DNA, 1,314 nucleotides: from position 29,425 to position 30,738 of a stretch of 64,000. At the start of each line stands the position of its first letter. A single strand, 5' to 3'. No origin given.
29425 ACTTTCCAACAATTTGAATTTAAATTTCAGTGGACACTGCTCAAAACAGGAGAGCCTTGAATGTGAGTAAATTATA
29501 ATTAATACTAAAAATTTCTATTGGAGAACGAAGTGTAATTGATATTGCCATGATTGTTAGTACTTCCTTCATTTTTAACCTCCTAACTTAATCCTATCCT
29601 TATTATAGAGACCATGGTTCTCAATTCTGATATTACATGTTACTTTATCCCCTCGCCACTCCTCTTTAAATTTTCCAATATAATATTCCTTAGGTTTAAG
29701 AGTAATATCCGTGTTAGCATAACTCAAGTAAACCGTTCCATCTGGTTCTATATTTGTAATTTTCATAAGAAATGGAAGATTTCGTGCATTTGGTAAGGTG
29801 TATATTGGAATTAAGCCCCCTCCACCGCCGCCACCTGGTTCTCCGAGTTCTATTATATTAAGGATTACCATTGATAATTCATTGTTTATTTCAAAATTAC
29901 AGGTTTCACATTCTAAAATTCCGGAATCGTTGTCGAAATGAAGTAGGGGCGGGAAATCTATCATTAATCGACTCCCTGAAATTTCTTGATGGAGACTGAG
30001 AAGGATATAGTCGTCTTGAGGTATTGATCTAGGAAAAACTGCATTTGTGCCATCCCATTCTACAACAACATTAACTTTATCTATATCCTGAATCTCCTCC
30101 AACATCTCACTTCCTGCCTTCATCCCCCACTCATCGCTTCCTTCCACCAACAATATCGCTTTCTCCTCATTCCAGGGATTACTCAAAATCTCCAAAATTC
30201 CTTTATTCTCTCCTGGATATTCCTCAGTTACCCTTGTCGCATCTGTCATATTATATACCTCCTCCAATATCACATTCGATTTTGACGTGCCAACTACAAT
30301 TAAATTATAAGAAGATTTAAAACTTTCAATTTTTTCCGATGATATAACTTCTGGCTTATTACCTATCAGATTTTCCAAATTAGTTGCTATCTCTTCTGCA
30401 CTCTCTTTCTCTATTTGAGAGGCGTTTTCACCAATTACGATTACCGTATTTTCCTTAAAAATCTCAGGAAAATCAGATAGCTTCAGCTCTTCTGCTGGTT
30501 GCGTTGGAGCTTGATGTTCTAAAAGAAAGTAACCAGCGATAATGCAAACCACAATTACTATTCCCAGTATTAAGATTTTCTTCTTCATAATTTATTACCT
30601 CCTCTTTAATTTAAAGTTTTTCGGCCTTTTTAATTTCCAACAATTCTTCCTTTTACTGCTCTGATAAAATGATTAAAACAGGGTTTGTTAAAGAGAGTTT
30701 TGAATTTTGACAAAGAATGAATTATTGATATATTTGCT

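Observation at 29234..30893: The 16S-23S spacer has no tRNA but holds a MITE with a nested 1.2 kb insertion (12 bp target duplication) carrying an antisense protein gene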

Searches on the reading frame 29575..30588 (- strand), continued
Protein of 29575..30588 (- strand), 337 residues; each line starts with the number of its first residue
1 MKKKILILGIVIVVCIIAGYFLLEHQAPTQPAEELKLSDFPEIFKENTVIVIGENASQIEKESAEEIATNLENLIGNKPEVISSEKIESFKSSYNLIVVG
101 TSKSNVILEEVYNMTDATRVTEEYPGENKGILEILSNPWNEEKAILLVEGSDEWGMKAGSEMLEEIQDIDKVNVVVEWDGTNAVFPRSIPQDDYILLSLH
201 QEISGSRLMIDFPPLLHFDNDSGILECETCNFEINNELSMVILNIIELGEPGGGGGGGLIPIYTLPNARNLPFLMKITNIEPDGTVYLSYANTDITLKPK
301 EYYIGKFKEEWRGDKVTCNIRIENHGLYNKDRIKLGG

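Call 82: fold_search(model_id=the predicted structure, library=pdb)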
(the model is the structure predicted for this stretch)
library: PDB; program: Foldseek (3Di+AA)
matches with E <= 10: 992; with E <= 0.001: 38
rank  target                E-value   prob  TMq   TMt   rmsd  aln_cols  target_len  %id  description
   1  9fsa                  2.1e-05  1.00  0.31  0.73   2.8       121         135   21  Cell wall anchoring domain of the surface layer protein of Methanococcus voltae (aa 24-75; 484-576) (released 2024-08-28)
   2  7l2z_B                2.2e-05  1.00  0.33  0.18  17.5       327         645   11  Bacterial cellulose synthase BcsB hexamer (released 2021-03-24)
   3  4c90_A                6.1e-05  1.00  0.31  0.14   9.2       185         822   19  Evidence that GH115 alpha-glucuronidase activity is dependent on conformational flexibility (released 2013-11-13)
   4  7pxq                  7.7e-05  1.00  0.30  0.13  10.0       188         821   21  GH115 alpha-1,2-glucuronidase D303A (released 2022-01-19)
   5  7pug_A                8.2e-05  1.00  0.31  0.13   9.8       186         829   21  GH115 alpha-1,2-glucuronidase in complex with xylopentaose (released 2022-01-19)
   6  6nps_A                8.7e-05  1.00  0.31  0.12  10.0       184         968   16  Crystal structure of GH115 enzyme AxyAgu115A from Amphibacillus xylanus (released 2020-07-15)
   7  4c91_A                9.2e-05  1.00  0.30  0.14   9.4       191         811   18  Evidence that GH115 alpha-glucuronidase activity is dependent on conformational flexibility (released 2013-11-13)
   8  6yg8_D                1.0e-04  0.99  0.31  0.17  19.1       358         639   13  Cryo-EM structure of a BcsB pentamer in the context of an assembled Bcs macrocomplex (released 2021-02-24)
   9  7l2z_E                1.1e-04  1.00  0.32  0.18  17.1       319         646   13  Bacterial cellulose synthase BcsB hexamer (released 2021-03-24)
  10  1mqq                  1.2e-04  1.00  0.28  0.15   7.6       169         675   12  THE CRYSTAL STRUCTURE OF ALPHA-D-GLUCURONIDASE FROM BACILLUS STEAROTHERMOPHILUS T-1 COMPLEXED WITH GLUCURONIC ACID (released 2003-09-17)
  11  9b8v_G                1.2e-04  1.00  0.33  0.17  16.5       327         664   15  AlphaFold2 informed cryo-EM model of the E. coli cellulose synthase BcsAG3B6 complex (released 2025-02-19)
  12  6nps_B                1.3e-04  1.00  0.31  0.12  10.1       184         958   15  Crystal structure of GH115 enzyme AxyAgu115A from Amphibacillus xylanus (released 2020-07-15)
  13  1mqp                  1.5e-04  1.00  0.28  0.15   3.6       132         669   13  THE CRYSTAL STRUCTURE OF ALPHA-D-GLUCURONIDASE FROM BACILLUS STEAROTHERMOPHILUS T-6 (released 2003-09-23)
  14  7l2z_A                1.5e-04  1.00  0.33  0.19  16.6       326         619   14  Bacterial cellulose synthase BcsB hexamer (released 2021-03-24)
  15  1k9d                  1.6e-04  1.00  0.28  0.15   3.6       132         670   14  The 1.7 A crystal structure of alpha-D-glucuronidase, a family-67 glycoside hydrolase from Bacillus stearothermophilus T (released 2002-10-29)
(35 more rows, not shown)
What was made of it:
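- On S-layer-like surface protein (Pfam PF05124 S_layer_C): The fold matches the M. voltae S-layer anchoring domain 9fsa (call 82).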

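Call 88: find_homologous_proteins(query=L023:1999-3138:+, max_evalue=1e-30)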
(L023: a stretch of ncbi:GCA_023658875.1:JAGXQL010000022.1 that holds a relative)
Query L023:1999-3138:+ (380 aa): 4762 proteins with E <= 1e-30 among 8000 candidates; the best 120 are listed.
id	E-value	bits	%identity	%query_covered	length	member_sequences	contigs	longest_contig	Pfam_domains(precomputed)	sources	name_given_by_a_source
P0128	4.1e-227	771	96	95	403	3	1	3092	PF12705.14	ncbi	-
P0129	3.4e-192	657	80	95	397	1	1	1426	PF12705.14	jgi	jgi:putative RecB family exonuclease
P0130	2.4e-173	595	70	95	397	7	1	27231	PF12705.14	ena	-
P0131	1.2e-171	589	68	99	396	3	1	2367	PF12705.14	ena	-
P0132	2.1e-170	585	70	95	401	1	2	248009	PF12705.14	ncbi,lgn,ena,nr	ncbi:MAG: PD-(D/E)XK nuclease family protein [Candidatus Aenigmarchaeota archaeon]|nr:PD-(D/E)XK nuc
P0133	4.2e-154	531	64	99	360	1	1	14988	PF12705.14,PF10926.15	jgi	-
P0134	1.8e-151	523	59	100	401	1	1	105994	PF12705.14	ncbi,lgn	ncbi:MAG: PD-(D/E)XK nuclease family protein [Candidatus Aenigmatarchaeota archaeon]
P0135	3.0e-151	522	61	96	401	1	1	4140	PF12705.14,PF10926.15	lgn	-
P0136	3.2e-151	522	62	95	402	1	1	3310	PF12705.14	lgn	-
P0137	3.8e-151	522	62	96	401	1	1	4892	PF12705.14,PF10926.15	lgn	-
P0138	1.6e-150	519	62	95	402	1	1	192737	PF01930.24,PF12705.14,PF10926.15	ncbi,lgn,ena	-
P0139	5.8e-150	518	63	95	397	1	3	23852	PF12705.14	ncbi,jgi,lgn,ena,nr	ncbi:MAG: hypothetical protein B6U88_02745 [Candidatus Aenigmarchaeota archaeon ex4484_56]|nr:MAG: h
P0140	1.1e-149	517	60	95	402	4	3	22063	PF12705.14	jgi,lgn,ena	-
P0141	6.5e-149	514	61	96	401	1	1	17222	PF12705.14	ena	-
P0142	1.7e-147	510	61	95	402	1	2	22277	PF12705.14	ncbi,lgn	-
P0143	1.5e-146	506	60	95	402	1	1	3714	PF12705.14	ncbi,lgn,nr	ncbi:MAG: PD-(D/E)XK nuclease family protein [Candidatus Aenigmarchaeota archaeon]|nr:PD-(D/E)XK nuc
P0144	1.5e-145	503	57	98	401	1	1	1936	PF12705.14,PF10926.15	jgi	jgi:putative RecB family exonuclease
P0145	1.5e-141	490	56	95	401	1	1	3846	PF12705.14,PF10926.15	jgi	jgi:putative RecB family exonuclease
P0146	3.8e-141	489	56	98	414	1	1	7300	PF12705.14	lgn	-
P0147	4.3e-140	485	57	97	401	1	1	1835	PF12705.14,PF10926.15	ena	-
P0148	1.4e-139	483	58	95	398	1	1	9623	PF12705.14,PF10926.15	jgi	jgi:putative RecB family exonuclease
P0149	1.9e-139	483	57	95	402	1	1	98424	PF12705.14,PF10926.15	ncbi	-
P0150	2.6e-139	483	56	96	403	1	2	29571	PF12705.14,PF10926.15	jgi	jgi:putative RecB family exonuclease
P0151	2.7e-139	483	56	95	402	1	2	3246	PF12705.14,PF10926.15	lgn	-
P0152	5.6e-139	481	56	95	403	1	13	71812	PF12705.14,PF10926.15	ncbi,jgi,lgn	-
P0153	1.2e-138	480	58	94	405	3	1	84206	PF01930.24,PF12705.14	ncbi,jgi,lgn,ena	-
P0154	5.3e-137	475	55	95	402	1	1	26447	PF12705.14,PF10926.15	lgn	-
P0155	6.3e-135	468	53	95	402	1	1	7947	PF12705.14,PF10926.15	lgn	-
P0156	8.2e-135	468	54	98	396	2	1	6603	PF12705.14,PF10926.15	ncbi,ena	-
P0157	8.4e-135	468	55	95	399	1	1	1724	PF12705.14,PF10926.15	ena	-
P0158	2.8e-134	466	52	96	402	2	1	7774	PF12705.14,PF10926.15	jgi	jgi:putative RecB family exonuclease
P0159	2.5e-133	463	53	96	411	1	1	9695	PF12705.14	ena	-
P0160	3.9e-133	462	57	95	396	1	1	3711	PF12705.14,PF10926.15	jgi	-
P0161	7.1e-133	461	52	99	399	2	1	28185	PF12705.14,PF10926.15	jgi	jgi:putative RecB family exonuclease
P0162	7.7e-133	461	53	95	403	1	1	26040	PF12705.14,PF10926.15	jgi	jgi:putative RecB family exonuclease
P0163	2.4e-132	460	57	95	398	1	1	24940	PF12705.14,PF10926.15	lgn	-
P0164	7.6e-132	458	56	96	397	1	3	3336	PF12705.14,PF10926.15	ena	-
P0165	3.0e-131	456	52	95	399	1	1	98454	PF12705.14,PF10926.15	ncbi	-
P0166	8.5e-131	455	52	98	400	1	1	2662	PF12705.14,PF10926.15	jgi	jgi:putative RecB family exonuclease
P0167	9.4e-131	454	55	95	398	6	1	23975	PF12705.14,PF10926.15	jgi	jgi:putative RecB family exonuclease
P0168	1.4e-130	454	55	95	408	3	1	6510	PF12705.14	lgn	-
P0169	1.2e-129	451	51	95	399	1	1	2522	PF12705.14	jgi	jgi:putative RecB family exonuclease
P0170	4.6e-129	449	56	95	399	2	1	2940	PF12705.14,PF10926.15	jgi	-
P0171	5.3e-129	449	52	96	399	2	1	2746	PF12705.14,PF10926.15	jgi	jgi:putative RecB family exonuclease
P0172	2.1e-128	447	51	95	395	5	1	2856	PF12705.14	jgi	-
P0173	4.9e-128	445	53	95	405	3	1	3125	PF01930.24,PF12705.14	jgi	jgi:putative RecB family exonuclease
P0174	7.2e-128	445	50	98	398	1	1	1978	PF12705.14,PF10926.15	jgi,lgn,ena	-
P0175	1.3e-127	444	50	98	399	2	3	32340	PF12705.14,PF10926.15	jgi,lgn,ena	jgi:putative RecB family exonuclease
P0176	2.2e-127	443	50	95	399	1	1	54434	PF12705.14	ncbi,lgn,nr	ncbi:MAG: PD-(D/E)XK nuclease family protein [Candidatus Aenigmarchaeota archaeon]|nr:PD-(D/E)XK nuc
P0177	2.8e-127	443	52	95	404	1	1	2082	PF12705.14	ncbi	ncbi:MAG: PD-(D/E)XK nuclease family protein [Candidatus Aenigmatarchaeota archaeon]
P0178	3.1e-127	443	53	96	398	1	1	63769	PF12705.14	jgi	jgi:putative RecB family exonuclease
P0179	4.9e-127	442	55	94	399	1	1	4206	PF12705.14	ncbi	-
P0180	5.9e-127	442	53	96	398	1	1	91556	PF12705.14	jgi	jgi:putative RecB family exonuclease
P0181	1.1e-126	441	52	95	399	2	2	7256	PF12705.14,PF10926.15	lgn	-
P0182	2.4e-126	440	51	98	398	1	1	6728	PF12705.14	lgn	-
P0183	2.8e-126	440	48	95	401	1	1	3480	PF12705.14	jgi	jgi:putative RecB family exonuclease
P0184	1.2e-125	438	52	96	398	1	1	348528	PF01930.24,PF12705.14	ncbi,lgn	-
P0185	1.5e-125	437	52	95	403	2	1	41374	PF12705.14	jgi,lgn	jgi:putative RecB family exonuclease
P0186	2.6e-125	437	51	95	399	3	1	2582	PF12705.14,PF10926.15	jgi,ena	-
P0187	4.0e-125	436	52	99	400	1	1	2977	PF01930.24,PF12705.14,PF10926.15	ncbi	-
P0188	4.2e-125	436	54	98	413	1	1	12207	PF12705.14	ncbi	-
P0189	4.7e-125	436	51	96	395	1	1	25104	PF01930.24,PF12705.14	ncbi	-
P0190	6.9e-125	435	52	95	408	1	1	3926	PF12705.14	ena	-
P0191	9.2e-125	435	52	95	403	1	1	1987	PF12705.14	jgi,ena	-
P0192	1.1e-124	434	54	98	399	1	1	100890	PF12705.14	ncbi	-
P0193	1.4e-124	434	54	96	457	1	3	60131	PF12705.14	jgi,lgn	-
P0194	1.9e-124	434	51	95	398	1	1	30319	PF01930.24,PF12705.14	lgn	-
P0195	2.5e-124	433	51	96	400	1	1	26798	PF01930.24,PF12705.14,PF10926.15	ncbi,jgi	-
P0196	3.1e-124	433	55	96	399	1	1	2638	PF12705.14,PF10926.15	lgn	-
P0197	3.1e-124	433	56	96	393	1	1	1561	PF12705.14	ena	-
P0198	4.3e-124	432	54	98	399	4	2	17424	PF01930.24,PF12705.14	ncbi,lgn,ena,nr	ncbi:MAG: hypothetical protein DRP13_04155 [Candidatus Aenigmatarchaeota archaeon]|nr:MAG: hypotheti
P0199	4.7e-124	432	54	98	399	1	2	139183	PF12705.14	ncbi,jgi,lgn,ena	-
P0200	1.0e-123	431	51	98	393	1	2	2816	PF12705.14,PF10926.15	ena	-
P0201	1.2e-123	431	51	95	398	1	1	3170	PF01930.24,PF12705.14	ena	-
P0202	2.4e-123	430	55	95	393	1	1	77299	PF12705.14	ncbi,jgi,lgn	-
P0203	3.0e-123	430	50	96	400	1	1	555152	PF12705.14,PF10926.15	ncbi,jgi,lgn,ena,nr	ncbi:MAG: PD-(D/E)XK nuclease family protein [Nanoarchaeota archaeon]|nr:PD-(D/E)XK nuclease family 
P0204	3.4e-123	430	54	94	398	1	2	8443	PF12705.14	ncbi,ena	-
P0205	1.5e-122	427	52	96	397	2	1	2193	PF01930.24,PF12705.14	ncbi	-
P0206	3.1e-122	426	52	98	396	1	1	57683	PF12705.14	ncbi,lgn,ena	-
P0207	3.9e-122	426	53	95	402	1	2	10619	PF12705.14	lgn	-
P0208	1.4e-121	424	53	96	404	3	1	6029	PF12705.14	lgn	-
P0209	1.9e-121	424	52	95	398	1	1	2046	PF12705.14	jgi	-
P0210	2.0e-121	424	54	95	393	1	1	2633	PF12705.14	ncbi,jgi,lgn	-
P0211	2.9e-121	423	50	95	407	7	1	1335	PF01930.24,PF12705.14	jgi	-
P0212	5.0e-121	422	49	96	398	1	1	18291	PF01930.24,PF12705.14,PF10926.15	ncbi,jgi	-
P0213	1.3e-120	421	52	96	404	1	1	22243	PF01930.24,PF12705.14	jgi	jgi:putative RecB family exonuclease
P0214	2.3e-120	420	53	96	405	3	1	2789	PF12705.14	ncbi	-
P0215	2.6e-120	420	48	98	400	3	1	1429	PF12705.14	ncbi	-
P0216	3.5e-120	420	50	96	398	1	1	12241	PF01930.24,PF12705.14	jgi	jgi:putative RecB family exonuclease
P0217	3.8e-120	420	51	95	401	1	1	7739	PF12705.14,PF10926.15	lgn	-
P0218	7.4e-120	419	51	94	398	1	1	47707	PF12705.14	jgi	jgi:putative RecB family exonuclease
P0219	7.8e-120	418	52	96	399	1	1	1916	PF12705.14,PF10926.15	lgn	-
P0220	2.0e-119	417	51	94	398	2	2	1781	PF12705.14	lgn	-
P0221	2.1e-119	417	51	94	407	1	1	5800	PF12705.14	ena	-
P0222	3.1e-119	416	52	94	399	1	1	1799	PF12705.14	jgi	jgi:putative RecB family exonuclease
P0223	3.3e-119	416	50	95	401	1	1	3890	PF12705.14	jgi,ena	-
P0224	3.8e-119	416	48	96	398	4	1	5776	PF01930.24,PF12705.14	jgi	jgi:putative RecB family exonuclease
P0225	4.5e-119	416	48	96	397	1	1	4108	PF12705.14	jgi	jgi:putative RecB family exonuclease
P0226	8.9e-119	415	50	95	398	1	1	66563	PF12705.14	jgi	jgi:RecB family exonuclease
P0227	9.1e-119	415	51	95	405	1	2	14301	PF12705.14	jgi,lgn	jgi:RecB family exonuclease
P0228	9.8e-119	415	49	96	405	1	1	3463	PF01930.24,PF12705.14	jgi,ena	-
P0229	3.1e-118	413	50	95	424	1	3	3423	PF12705.14,PF10926.15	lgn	-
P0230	3.1e-118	413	52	95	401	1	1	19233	PF12705.14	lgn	-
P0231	4.6e-118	413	49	94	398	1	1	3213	PF12705.14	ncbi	-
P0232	5.8e-118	412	50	94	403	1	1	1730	PF12705.14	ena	-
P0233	8.6e-118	412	51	94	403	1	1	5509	PF12705.14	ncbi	-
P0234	8.8e-118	412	50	95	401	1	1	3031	PF12705.14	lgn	-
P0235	1.0e-117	411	53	96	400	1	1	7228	PF01930.24,PF12705.14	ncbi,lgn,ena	-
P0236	1.1e-117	411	50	96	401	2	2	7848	PF12705.14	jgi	-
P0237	2.1e-117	410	51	95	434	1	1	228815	PF12705.14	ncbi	-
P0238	2.4e-117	410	50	94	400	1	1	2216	PF12705.14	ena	-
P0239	2.5e-117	410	48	99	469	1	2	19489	PF12705.14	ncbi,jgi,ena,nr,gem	ncbi:MAG: hypothetical protein DRO99_01535 [Candidatus Aenigmatarchaeota archaeon]|nr:MAG: hypotheti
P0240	3.1e-117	410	52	94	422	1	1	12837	PF12705.14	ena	-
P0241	3.2e-117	410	51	94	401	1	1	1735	PF12705.14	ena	-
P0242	4.4e-117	409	50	94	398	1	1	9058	PF12705.14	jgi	-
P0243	4.7e-117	409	50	94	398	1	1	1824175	PF12705.14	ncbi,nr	ncbi:MAG: PD-(D/E)XK nuclease family protein [Thermoplasmatales archaeon]|nr:MAG: PD-(D/E)XK nucleas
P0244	6.4e-117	409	50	94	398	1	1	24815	PF12705.14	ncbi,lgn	-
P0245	9.2e-117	408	51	94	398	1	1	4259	PF12705.14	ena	-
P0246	1.2e-116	408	50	94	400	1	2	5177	PF12705.14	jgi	jgi:putative RecB family exonuclease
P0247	1.5e-116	408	50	95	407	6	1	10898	PF12705.14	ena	-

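Call 89: find_encoding_contigs(protein=P0128, flank=10000, max_places=10)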
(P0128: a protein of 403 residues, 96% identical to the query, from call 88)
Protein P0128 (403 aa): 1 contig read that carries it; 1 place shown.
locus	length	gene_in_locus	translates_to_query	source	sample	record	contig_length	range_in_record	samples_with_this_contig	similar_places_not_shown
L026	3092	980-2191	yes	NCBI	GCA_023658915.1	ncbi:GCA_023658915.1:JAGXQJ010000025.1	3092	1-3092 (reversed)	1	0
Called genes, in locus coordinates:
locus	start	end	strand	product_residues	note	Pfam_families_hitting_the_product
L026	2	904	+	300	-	?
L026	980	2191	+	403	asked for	PF12705:PDDEXK_1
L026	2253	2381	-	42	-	-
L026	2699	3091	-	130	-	?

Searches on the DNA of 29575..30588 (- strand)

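Call 16: search_rna_families(sources=[L001, L002, L003], threshold=gathering)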
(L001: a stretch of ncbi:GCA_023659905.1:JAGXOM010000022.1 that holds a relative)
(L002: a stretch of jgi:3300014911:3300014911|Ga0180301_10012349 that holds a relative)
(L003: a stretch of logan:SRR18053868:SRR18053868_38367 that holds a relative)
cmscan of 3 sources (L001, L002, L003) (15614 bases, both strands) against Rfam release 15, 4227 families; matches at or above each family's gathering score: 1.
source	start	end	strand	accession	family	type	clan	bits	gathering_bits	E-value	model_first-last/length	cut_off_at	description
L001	1490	2949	-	RF01959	SSU_rRNA_archaea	Gene; rRNA;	CL00111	1389.8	50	0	1-1478/1478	no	Archaeal small subunit ribosomal RNA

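Call 51: search_rna_families(sources=[L008, L010, L011, L012, L013, L014, L015, L016, L017, L018, L019, L020, L021, L022], threshold=gathering)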
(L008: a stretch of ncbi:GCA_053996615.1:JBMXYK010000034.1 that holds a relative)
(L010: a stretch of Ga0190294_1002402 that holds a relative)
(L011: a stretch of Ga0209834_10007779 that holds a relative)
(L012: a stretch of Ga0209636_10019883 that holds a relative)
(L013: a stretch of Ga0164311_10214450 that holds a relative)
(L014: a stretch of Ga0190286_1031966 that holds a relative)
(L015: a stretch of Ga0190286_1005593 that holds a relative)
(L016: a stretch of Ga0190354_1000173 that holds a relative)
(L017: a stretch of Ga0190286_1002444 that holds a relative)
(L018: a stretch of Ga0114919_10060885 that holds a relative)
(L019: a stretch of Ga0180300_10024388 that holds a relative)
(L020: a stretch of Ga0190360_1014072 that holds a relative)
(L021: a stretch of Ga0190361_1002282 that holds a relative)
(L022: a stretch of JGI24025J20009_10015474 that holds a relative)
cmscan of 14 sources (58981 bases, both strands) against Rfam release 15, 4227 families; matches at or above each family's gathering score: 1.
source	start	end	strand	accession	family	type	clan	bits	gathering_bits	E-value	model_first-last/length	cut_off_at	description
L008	2389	2460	-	RF00005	tRNA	Gene; tRNA;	CL00001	78.6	29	1.3e-15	1-71/71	no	tRNA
